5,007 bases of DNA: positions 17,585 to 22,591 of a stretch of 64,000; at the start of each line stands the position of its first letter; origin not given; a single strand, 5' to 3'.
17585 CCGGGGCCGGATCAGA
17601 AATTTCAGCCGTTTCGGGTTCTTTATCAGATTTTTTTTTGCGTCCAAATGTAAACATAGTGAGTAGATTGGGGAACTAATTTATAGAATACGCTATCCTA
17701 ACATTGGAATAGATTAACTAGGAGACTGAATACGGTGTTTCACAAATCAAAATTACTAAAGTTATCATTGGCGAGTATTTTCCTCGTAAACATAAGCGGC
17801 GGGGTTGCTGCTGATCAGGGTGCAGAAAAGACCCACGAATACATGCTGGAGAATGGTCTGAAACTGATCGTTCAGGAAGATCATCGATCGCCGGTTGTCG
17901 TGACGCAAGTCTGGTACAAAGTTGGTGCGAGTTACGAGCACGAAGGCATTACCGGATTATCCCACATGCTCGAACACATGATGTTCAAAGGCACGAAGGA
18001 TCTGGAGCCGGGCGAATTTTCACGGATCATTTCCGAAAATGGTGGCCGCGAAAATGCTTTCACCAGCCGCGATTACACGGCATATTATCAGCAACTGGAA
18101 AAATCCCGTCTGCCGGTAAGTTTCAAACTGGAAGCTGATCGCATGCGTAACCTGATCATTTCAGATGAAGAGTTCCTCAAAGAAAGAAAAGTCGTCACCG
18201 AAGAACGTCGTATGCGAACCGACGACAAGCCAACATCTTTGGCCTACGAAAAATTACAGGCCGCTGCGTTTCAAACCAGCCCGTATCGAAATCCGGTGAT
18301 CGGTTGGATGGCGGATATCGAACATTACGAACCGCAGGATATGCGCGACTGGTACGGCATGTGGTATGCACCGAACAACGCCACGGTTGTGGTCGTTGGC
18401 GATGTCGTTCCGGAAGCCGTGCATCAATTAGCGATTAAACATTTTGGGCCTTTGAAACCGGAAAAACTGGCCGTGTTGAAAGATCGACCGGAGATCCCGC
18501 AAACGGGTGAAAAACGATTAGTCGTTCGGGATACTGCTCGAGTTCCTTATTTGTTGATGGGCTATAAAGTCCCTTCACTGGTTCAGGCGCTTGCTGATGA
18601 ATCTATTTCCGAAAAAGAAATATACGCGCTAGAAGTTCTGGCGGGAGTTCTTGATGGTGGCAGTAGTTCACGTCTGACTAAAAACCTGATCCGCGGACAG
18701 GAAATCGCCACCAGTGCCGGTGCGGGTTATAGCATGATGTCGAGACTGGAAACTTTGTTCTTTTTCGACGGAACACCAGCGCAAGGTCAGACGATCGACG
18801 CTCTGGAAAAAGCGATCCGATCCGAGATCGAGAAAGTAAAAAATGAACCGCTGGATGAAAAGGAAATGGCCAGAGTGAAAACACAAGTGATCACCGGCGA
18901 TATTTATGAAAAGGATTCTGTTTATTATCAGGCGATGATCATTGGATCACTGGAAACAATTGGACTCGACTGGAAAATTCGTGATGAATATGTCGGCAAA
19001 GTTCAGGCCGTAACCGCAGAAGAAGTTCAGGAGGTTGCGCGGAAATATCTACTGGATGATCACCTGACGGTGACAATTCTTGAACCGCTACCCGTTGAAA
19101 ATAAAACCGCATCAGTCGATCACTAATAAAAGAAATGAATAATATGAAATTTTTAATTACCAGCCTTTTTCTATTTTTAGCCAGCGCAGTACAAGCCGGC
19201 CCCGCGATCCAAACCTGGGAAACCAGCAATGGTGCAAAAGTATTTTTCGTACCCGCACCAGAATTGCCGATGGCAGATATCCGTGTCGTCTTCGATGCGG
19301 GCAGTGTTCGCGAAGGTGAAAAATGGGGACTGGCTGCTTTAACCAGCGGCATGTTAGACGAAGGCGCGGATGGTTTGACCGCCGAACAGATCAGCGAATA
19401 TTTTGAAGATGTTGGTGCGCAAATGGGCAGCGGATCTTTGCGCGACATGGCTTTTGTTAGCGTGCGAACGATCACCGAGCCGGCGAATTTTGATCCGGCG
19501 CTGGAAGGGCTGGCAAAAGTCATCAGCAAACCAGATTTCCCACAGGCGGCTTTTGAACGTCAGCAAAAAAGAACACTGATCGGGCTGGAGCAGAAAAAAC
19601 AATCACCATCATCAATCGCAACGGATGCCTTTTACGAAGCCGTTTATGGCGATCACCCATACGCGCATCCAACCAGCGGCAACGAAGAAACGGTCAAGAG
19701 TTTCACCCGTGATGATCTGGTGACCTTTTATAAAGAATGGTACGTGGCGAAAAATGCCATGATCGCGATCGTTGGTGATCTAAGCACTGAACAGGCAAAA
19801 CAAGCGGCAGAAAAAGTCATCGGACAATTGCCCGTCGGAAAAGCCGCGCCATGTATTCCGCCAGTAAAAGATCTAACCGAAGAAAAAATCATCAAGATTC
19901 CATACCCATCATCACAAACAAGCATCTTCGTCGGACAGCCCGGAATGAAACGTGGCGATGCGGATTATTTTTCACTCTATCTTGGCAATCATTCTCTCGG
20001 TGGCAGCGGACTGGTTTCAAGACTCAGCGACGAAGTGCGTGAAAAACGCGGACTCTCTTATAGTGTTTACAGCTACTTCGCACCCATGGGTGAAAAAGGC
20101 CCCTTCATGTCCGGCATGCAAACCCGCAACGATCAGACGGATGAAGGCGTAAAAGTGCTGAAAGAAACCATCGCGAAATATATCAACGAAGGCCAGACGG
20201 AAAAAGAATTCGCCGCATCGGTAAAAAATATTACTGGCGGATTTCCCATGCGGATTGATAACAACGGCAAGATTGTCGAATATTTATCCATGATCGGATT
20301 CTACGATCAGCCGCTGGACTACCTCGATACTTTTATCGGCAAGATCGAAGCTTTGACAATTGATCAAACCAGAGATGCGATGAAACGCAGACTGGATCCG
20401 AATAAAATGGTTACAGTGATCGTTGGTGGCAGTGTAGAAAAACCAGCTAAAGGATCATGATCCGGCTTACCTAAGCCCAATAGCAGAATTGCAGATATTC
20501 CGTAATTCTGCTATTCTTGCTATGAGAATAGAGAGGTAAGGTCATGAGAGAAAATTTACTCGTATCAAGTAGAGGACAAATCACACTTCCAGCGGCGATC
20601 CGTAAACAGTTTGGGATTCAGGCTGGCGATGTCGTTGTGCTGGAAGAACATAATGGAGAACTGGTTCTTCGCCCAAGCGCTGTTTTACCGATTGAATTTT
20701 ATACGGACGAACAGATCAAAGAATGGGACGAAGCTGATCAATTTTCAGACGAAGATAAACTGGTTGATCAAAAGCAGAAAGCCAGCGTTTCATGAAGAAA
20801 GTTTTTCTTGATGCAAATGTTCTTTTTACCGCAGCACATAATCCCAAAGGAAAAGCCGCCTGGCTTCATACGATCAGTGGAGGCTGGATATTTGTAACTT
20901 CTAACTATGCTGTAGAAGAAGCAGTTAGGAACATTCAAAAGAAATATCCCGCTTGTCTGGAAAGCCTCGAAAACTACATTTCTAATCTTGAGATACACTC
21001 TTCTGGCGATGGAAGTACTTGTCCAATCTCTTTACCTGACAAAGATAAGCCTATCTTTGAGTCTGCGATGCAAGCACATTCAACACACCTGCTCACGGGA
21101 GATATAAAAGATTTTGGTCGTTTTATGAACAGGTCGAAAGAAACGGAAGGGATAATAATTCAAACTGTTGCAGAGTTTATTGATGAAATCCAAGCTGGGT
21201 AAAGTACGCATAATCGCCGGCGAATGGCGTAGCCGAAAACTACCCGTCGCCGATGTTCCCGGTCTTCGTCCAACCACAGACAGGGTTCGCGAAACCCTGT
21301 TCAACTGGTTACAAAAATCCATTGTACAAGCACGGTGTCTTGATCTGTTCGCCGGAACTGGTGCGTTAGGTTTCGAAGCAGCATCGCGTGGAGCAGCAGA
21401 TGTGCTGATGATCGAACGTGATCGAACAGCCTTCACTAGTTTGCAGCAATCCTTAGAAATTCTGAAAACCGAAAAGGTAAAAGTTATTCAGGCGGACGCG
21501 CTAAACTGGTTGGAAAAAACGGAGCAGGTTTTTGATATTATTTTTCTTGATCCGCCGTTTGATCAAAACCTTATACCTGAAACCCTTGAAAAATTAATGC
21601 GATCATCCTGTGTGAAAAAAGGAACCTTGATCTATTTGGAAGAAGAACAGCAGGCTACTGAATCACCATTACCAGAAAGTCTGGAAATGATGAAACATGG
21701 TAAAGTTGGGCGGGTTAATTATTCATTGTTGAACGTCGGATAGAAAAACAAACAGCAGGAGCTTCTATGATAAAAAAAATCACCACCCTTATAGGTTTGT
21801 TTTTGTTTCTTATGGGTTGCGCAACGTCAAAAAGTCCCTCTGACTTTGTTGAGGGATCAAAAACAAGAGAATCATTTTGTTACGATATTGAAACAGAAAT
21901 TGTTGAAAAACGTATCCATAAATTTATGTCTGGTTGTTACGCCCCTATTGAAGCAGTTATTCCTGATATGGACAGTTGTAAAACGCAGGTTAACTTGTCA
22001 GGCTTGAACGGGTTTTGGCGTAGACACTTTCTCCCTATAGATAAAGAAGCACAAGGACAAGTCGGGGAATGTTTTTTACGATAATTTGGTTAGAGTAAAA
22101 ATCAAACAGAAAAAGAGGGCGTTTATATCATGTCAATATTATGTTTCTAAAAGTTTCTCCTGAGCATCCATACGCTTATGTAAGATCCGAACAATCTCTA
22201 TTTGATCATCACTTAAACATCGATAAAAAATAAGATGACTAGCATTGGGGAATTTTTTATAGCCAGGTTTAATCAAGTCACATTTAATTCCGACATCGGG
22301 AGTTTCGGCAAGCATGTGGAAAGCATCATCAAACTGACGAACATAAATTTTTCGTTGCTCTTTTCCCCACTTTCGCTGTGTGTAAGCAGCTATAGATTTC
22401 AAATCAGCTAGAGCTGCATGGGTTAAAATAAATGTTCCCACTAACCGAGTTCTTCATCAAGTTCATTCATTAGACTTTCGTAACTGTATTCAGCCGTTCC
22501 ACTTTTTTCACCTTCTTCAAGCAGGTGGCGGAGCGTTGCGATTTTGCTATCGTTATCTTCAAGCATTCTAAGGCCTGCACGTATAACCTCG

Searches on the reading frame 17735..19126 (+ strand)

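Call 79: search_protein_families(library=pfam, proteins=[window:17735-19126:+], max_evalue=0.001)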
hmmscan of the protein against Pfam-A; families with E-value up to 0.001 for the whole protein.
window:17735-19126:+ (463 aa): 2 families
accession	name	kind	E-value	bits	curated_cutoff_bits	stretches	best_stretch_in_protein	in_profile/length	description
PF05193.26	Peptidase_M16_C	-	1.7e-30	106.7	23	1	200-384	4-180/181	Peptidase M16 inactive domain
PF00675.25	Peptidase_M16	-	4.3e-28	98.5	22.3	1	45-189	3-146/149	Insulinase (Peptidase family M16)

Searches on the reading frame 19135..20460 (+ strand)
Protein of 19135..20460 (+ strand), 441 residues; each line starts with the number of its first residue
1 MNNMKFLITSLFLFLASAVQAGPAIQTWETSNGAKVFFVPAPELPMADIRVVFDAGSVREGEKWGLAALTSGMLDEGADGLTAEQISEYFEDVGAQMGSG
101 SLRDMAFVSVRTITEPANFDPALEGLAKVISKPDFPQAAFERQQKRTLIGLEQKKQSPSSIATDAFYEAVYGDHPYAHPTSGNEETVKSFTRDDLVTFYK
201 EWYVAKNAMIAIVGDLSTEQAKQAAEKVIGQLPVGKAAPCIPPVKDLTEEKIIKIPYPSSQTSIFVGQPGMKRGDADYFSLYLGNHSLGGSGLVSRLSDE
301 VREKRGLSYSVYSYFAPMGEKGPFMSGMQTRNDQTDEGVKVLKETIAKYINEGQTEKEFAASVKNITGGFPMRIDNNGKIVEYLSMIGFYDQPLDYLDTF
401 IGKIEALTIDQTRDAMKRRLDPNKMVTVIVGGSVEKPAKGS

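Call 79: search_protein_families(library=pfam, proteins=[window:19135-20460:+], max_evalue=0.001)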
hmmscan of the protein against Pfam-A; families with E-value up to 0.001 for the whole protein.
window:19135-20460:+ (441 aa): 2 families
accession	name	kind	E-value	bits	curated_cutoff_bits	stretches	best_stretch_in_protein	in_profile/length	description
PF05193.26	Peptidase_M16_C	-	3.3e-39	135.1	23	1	189-364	1-179/181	Peptidase M16 inactive domain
PF00675.25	Peptidase_M16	-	3.4e-10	40.4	22.3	1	44-182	10-147/149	Insulinase (Peptidase family M16)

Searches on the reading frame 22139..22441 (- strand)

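Call 79: search_protein_families(library=pfam, proteins=[window:22139-22441:-], max_evalue=0.001)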
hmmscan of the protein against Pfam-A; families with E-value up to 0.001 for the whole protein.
window:22139-22441:- (100 aa): 1 family
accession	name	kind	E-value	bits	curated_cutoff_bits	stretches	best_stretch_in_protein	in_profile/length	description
PF05016.21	ParE_toxin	-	1.2e-18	67.9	23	1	5-92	2-88/89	ParE toxin of type II toxin-antitoxin system, parDE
